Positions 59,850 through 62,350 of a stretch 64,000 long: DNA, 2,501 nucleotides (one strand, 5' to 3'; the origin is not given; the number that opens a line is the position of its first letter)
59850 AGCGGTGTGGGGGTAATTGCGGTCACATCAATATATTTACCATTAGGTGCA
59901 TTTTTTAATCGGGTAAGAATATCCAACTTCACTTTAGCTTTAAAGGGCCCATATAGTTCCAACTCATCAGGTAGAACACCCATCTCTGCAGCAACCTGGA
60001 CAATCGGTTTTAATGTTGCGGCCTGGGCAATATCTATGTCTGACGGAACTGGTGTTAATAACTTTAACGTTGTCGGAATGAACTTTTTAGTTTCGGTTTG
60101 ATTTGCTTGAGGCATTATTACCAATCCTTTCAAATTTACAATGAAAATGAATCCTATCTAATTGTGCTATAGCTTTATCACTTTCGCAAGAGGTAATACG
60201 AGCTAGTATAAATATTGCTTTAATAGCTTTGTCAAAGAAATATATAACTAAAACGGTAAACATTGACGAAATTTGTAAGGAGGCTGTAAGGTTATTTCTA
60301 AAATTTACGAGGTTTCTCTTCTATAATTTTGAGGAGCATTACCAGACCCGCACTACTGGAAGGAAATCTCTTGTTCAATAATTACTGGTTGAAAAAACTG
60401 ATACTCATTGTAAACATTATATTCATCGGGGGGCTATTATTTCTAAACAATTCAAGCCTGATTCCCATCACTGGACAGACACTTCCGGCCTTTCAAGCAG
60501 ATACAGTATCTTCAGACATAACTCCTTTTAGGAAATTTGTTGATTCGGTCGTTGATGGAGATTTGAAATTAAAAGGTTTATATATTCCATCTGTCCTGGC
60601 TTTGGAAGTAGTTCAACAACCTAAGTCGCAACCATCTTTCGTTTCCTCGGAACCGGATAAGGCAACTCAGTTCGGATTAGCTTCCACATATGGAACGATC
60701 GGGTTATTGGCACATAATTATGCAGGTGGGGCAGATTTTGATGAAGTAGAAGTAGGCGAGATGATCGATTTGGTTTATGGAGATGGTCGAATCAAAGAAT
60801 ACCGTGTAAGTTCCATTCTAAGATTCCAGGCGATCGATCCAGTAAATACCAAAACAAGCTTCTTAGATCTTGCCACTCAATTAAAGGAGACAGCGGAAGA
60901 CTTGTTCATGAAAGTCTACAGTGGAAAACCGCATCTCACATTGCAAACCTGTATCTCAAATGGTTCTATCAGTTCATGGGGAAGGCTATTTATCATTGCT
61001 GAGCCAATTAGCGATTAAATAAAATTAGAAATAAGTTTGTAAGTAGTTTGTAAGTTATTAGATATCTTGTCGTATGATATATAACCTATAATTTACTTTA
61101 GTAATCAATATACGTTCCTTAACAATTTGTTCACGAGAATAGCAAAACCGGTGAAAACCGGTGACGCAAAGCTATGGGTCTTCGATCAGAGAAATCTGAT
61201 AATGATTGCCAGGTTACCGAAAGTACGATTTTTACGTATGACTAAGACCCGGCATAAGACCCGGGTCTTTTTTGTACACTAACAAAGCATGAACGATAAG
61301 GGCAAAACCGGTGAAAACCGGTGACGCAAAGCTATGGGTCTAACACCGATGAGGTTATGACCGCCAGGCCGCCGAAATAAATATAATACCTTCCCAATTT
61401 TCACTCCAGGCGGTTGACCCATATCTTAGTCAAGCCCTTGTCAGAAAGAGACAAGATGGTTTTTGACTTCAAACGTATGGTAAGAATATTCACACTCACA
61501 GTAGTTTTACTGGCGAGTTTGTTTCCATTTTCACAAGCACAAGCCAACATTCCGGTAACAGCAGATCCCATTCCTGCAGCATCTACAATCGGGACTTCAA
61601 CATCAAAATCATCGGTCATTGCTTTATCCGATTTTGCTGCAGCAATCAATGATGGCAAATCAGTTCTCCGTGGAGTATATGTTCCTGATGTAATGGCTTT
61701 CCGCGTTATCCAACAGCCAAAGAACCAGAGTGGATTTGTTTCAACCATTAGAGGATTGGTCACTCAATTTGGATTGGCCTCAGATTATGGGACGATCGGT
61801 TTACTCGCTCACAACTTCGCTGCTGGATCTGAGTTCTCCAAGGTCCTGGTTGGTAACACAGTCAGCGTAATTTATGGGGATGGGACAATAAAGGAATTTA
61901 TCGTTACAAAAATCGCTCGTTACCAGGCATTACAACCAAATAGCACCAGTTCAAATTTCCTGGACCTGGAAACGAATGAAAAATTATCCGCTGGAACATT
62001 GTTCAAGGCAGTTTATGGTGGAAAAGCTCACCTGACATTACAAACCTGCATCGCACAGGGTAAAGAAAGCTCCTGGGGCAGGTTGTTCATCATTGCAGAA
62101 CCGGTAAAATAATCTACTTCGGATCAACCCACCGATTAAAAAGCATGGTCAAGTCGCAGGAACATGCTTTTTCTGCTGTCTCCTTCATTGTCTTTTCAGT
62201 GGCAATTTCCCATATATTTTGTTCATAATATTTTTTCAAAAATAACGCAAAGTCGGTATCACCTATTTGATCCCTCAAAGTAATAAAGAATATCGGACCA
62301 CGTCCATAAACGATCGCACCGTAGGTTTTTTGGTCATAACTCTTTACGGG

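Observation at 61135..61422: Tandem c-di-GMP-I (GEMM-I) riboswitches in front of a secreted sortase-fold gene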

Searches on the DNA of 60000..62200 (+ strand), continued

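Call 21: search_with_rna_model(model_id=R1, sources=[window, L001, L002, L003, L004, L005, L006, L007, L008, L009, L010, L011, L012, L013, L014, L015, L016, L017, L018, L019, L020, L021, L022, L023, L024, L025, L026, L027, L028, L029, L030, L031, L032, L033, L034, L035, L036, L037, L038, L039, L040, L041, L042, L043, L044, L045, L046, L047, L048, L049, L050, L051, L052, L053, L054, L055, L056, L057, L058, L059, L060, L061, L062, L063, L064, L065, L066, L067, L068, L069, L070, L071, L072, L073, L074, L075, L076, L077, L078, L079], max_evalue=0.01, make_alignment=true)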
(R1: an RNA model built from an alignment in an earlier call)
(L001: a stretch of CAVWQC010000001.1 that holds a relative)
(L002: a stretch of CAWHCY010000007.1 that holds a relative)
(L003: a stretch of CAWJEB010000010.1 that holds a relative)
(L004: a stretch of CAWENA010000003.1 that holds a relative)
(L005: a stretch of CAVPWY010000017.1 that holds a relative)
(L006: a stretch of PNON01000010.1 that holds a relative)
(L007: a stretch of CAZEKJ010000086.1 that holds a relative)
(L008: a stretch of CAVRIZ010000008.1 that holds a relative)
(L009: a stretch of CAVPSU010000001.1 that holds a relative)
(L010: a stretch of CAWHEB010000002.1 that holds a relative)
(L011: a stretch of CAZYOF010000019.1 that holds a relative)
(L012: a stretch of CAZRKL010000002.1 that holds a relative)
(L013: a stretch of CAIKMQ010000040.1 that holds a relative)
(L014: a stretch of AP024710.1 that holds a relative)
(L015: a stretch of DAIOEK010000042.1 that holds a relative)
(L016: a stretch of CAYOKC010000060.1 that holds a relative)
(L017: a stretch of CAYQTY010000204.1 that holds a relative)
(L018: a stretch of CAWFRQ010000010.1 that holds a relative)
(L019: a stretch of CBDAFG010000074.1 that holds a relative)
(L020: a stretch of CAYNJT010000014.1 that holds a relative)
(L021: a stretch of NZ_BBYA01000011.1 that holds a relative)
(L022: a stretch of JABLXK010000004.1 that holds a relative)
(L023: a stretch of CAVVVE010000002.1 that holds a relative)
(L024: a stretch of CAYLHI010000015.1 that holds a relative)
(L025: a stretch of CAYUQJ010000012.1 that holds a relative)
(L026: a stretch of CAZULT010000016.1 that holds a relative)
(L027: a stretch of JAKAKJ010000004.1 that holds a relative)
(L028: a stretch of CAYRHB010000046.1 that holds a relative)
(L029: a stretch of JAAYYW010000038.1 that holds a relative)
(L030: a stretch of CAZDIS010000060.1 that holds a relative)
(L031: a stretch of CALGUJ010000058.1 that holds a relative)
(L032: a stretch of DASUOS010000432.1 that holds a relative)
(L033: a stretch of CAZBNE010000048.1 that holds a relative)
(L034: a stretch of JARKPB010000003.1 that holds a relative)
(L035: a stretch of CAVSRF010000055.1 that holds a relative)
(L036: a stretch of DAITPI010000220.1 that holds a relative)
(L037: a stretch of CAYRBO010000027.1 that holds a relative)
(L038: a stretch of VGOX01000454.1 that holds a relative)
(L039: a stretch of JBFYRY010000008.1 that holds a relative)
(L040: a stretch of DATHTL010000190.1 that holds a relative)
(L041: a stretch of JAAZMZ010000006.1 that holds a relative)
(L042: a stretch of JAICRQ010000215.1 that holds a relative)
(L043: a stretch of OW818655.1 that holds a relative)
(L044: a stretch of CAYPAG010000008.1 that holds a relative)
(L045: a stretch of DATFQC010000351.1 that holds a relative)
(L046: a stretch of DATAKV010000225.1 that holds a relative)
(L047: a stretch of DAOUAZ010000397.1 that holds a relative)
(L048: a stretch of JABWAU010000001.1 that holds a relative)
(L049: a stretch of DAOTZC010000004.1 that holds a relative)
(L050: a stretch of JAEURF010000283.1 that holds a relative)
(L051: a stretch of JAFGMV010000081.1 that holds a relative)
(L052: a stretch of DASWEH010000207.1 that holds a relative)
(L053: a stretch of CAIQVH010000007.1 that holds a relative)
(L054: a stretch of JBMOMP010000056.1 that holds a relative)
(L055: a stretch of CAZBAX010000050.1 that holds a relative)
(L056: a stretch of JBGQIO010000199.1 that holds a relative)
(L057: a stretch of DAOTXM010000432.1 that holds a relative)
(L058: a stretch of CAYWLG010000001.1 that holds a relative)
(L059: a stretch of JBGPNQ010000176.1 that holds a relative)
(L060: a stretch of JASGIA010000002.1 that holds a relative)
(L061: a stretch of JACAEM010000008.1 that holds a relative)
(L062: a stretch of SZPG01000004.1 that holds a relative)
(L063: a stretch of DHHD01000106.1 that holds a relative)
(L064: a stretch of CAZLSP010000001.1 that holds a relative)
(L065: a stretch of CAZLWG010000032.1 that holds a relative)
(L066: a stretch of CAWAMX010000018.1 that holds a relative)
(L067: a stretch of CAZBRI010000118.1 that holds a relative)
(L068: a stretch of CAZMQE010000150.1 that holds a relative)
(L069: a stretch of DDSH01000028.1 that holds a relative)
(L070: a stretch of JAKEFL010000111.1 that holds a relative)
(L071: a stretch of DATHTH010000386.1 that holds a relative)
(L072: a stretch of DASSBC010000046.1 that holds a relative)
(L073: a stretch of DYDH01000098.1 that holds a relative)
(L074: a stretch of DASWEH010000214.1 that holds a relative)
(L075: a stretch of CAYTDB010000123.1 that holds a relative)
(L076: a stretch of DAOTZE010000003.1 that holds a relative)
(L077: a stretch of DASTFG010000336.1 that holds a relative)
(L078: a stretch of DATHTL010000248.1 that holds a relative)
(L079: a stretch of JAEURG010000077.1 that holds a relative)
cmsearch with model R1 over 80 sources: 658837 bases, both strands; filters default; matches with E-value up to 0.01: 132.
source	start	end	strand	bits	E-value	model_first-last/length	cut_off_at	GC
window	61291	61376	+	99.5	5e-23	1-89/89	no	0.55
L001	3836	3921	+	99.5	5e-23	1-89/89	no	0.55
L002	3836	3921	+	99.5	5e-23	1-89/89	no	0.55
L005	3836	3921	+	99.5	5e-23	1-89/89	no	0.55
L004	3838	3923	+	98.4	9.5e-23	1-89/89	no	0.53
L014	3647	3735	+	97.4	1.8e-22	1-89/89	no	0.52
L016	3649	3737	+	97.1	2e-22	1-89/89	no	0.51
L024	3535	3623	+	96.9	2.3e-22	1-89/89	no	0.54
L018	3732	3819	+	96.7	2.7e-22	1-89/89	no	0.52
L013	3835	3919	+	96.3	3.4e-22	1-89/89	no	0.52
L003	3838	3923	+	96.1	3.8e-22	1-89/89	no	0.53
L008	3827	3911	+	95.7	4.8e-22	1-89/89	no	0.59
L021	3831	3919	+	94.7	9e-22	1-89/89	no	0.51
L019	970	1058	+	94.4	1.1e-21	1-89/89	no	0.52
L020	3850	3935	+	94.3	1.1e-21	1-89/89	no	0.57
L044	3646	3733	+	94.1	1.2e-21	1-89/89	no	0.49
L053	3600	3685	+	94.1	1.3e-21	1-89/89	no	0.56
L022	3557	3645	+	93.8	1.5e-21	1-89/89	no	0.52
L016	3818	3908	+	93.5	1.8e-21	1-89/89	no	0.56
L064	3878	3964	+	93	2.5e-21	1-89/89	no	0.6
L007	759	844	+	92.9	2.6e-21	1-89/89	no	0.51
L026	3584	3672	+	92.9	2.6e-21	1-89/89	no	0.54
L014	3817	3907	+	92.6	3.1e-21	1-89/89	no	0.57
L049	3808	3896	+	92.3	3.7e-21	1-89/89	no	0.58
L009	3818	3902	+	92.3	3.7e-21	1-89/89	no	0.55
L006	3744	3829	+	92.1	4.2e-21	1-89/89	no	0.51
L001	3675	3765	+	92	4.5e-21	1-89/89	no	0.43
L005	3675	3765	+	92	4.5e-21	1-89/89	no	0.43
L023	3666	3753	+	92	4.5e-21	1-89/89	no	0.53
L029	3824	3909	+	91.7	5.5e-21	1-89/89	no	0.51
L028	3834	3919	+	91.2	7.1e-21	1-89/89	no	0.58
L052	2776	2863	+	91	8e-21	1-89/89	no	0.56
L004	3679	3770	+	91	8.1e-21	1-89/89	no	0.47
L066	3580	3669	+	91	8.3e-21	1-89/89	no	0.53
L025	3824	3909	+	90.9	8.6e-21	1-89/89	no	0.57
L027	3807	3896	+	90.8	9.5e-21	1-89/89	no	0.57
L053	3757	3846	+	90.6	1e-20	1-89/89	no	0.58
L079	3855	3941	+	90.5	1.1e-20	1-89/89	no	0.48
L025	3655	3743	+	90.1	1.4e-20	1-89/89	no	0.51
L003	3677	3768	+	90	1.5e-20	1-89/89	no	0.47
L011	3813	3896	+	89.9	1.6e-20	1-89/89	no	0.56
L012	3812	3895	+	89.9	1.6e-20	1-89/89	no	0.56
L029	3658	3746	+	89.7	1.8e-20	1-89/89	no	0.52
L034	3761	3854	+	89.3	2.3e-20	1-89/89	no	0.56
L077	3859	3948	+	89.3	2.3e-20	1-89/89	no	0.51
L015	3810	3893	+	89.2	2.4e-20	1-89/89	no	0.57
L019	1142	1228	+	89.2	2.4e-20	1-89/89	no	0.56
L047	130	219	+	89.2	2.5e-20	1-89/89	no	0.6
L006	3587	3678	+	89.1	2.5e-20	1-89/89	no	0.48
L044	3811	3899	+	88.9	2.9e-20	1-89/89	no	0.51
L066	3758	3847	+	88.1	4.9e-20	1-89/89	no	0.54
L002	3676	3766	+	87.7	6.1e-20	1-89/89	no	0.43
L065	3792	3881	+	87.4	7.2e-20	1-89/89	no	0.56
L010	3819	3910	+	87.4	7.2e-20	1-89/89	no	0.55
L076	3692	3780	+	87.4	7.4e-20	1-89/89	no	0.51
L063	3828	3914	+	87.3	7.9e-20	1-89/89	no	0.44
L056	3693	3782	+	87.2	8.1e-20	1-89/89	no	0.53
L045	3765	3855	+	87.1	8.9e-20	1-89/89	no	0.52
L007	602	693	+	86.9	9.6e-20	1-89/89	no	0.51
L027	3640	3729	+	86.7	1.1e-19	1-89/89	no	0.56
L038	210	299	+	86.6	1.2e-19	1-89/89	no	0.56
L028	3667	3756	+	86.6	1.2e-19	1-89/89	no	0.5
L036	3773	3864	+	86.3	1.4e-19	1-89/89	no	0.58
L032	3760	3849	+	86.3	1.4e-19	1-89/89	no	0.58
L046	3772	3861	+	86.3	1.4e-19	1-89/89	no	0.58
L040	3728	3819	+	86.3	1.4e-19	1-89/89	no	0.52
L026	3768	3854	+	85.2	2.7e-19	1-89/89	no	0.54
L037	3803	3892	+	85.1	2.8e-19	1-89/89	no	0.63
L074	3756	3847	+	84.9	3.3e-19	1-89/89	no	0.51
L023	3839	3926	+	84.8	3.4e-19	1-89/89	no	0.52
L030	3485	3569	+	84.7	3.7e-19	1-89/89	no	0.47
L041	3701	3790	+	84.4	4.5e-19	1-89/89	no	0.51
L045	3600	3688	+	84.1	5.2e-19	1-89/89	no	0.52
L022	3726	3812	+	84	5.5e-19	1-89/89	no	0.53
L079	3671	3760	+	84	5.7e-19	1-89/89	no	0.52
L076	3869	3956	+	83.4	8.2e-19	1-89/89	no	0.55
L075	3758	3846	+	83.2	9.3e-19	1-89/89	no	0.54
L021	3642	3733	+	83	1e-18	1-89/89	no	0.57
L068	3371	3464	+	82.9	1.1e-18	1-89/89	no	0.49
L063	3679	3764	+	82.9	1.1e-18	1-89/89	no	0.51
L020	3682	3771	+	82.8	1.2e-18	1-89/89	no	0.56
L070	3421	3513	+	82.5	1.4e-18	1-89/89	no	0.55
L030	3652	3737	+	82.5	1.4e-18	1-89/89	no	0.43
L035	3739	3827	+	82.2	1.7e-18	1-89/89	no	0.51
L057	3730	3820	+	82.1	1.8e-18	1-89/89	no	0.48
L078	510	594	+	82.1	1.8e-18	1-89/89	no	0.58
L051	3705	3791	+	80.7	4.1e-18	1-89/89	no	0.52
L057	3550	3641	+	79.9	6.7e-18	1-89/89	no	0.53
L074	3924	4017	+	79.5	8.3e-18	1-89/89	no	0.51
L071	3729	3825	+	79.4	9.1e-18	1-89/89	no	0.56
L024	3706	3793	+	79.3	9.5e-18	1-89/89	no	0.52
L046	3609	3697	+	79.1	1.1e-17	1-89/89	no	0.62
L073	3680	3771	+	79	1.1e-17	1-89/89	no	0.51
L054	3567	3658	+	79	1.2e-17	1-89/89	no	0.6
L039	3840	3934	+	79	1.2e-17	1-89/89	no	0.59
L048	3600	3691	+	79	1.2e-17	1-89/89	no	0.61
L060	3840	3932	+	78.8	1.3e-17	1-89/89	no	0.53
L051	3536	3620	+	78.6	1.5e-17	1-89/89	no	0.55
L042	3736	3826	+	78.4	1.6e-17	1-89/89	no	0.57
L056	3509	3598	+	78.3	1.7e-17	1-89/89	no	0.53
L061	3770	3862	+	78.3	1.7e-17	1-89/89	no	0.61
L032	3597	3685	+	77.9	2.3e-17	1-89/89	no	0.62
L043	3877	3967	+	77.6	2.6e-17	1-89/89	no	0.54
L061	3602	3693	+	77.6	2.7e-17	1-89/89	no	0.52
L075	3592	3682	+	77.5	2.8e-17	1-89/89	no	0.57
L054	3738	3829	+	77.2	3.4e-17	1-89/89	no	0.6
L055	3802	3922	+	76.5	5e-17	1-89/89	no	0.6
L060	3676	3766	+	76.5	5.3e-17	1-89/89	no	0.52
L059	3740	3833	+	75.9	7.4e-17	1-89/89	no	0.49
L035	3570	3656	+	75.4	1e-16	1-89/89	no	0.47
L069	3725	3815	+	75.1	1.2e-16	1-89/89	no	0.59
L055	3584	3675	+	74.8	1.4e-16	1-89/89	no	0.6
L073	3853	3944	+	74.2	2.1e-16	1-89/89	no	0.52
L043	3693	3785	+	74.2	2.1e-16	1-89/89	no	0.54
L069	3546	3636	+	73.4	3.3e-16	1-89/89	no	0.62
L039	3680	3770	+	73.3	3.6e-16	1-89/89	no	0.53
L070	2423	2515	+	73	4.2e-16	1-89/89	no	0.54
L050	148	238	+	73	4.3e-16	1-89/89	no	0.55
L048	3770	3861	+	72.6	5.5e-16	1-89/89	no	0.61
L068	3204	3295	+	72.5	5.6e-16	1-89/89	no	0.52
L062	3786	3877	+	72.3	6.6e-16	1-89/89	no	0.61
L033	1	84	+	72.3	6.6e-16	5-89/89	5'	0.51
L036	3604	3698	+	72.3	6.7e-16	1-89/89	no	0.56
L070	3589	3688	+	71.7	9.3e-16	1-89/89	no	0.6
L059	3573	3666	+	70.8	1.6e-15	1-89/89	no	0.54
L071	3560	3655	+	69.6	3.3e-15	1-89/89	no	0.56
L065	3616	3707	+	68.2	7.8e-15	1-89/89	no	0.53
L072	3778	3867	+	66.2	2.6e-14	1-89/89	no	0.54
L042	3572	3660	+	65.5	4e-14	1-89/89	no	0.52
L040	3562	3655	+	65.5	4.1e-14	1-89/89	no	0.55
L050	1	52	+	28.9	0.00015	38-89/89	5'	0.52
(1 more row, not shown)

Alignment A3: 132 matches aligned to the model, 139 columns, each read 5' to 3' on its own strand. Consensus structure (alignment columns), stored with it:
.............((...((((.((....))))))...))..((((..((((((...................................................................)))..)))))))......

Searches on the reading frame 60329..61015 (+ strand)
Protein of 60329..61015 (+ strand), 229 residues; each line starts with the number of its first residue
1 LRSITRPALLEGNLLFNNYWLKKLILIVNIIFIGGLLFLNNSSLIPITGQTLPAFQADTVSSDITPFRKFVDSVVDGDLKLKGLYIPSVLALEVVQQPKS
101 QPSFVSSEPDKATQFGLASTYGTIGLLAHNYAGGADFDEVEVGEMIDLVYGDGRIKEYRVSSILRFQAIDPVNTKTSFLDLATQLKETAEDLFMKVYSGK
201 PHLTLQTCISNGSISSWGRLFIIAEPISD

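Call 6: search_protein_families(library=pfam, proteins=[window:60329-61015:+], max_evalue=0.01)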
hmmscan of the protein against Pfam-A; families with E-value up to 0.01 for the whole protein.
window:60329-61015:+ (229 aa): 1 family
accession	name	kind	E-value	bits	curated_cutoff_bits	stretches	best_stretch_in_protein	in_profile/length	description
PF04203.18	Sortase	-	0.00091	19.4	26.6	1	119-225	35-123/125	Sortase domain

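Call 7: search_protein_families(library=ncbifam, proteins=[window:60329-61015:+], max_evalue=0.01)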
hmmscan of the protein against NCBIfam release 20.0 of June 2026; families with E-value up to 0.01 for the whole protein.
window:60329-61015:+ (229 aa): 1 family
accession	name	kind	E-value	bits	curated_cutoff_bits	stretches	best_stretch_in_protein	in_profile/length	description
NF053836.1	sortase_YLP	equivalog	3.4e-61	206.5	125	1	45-227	11-194/195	putative sortase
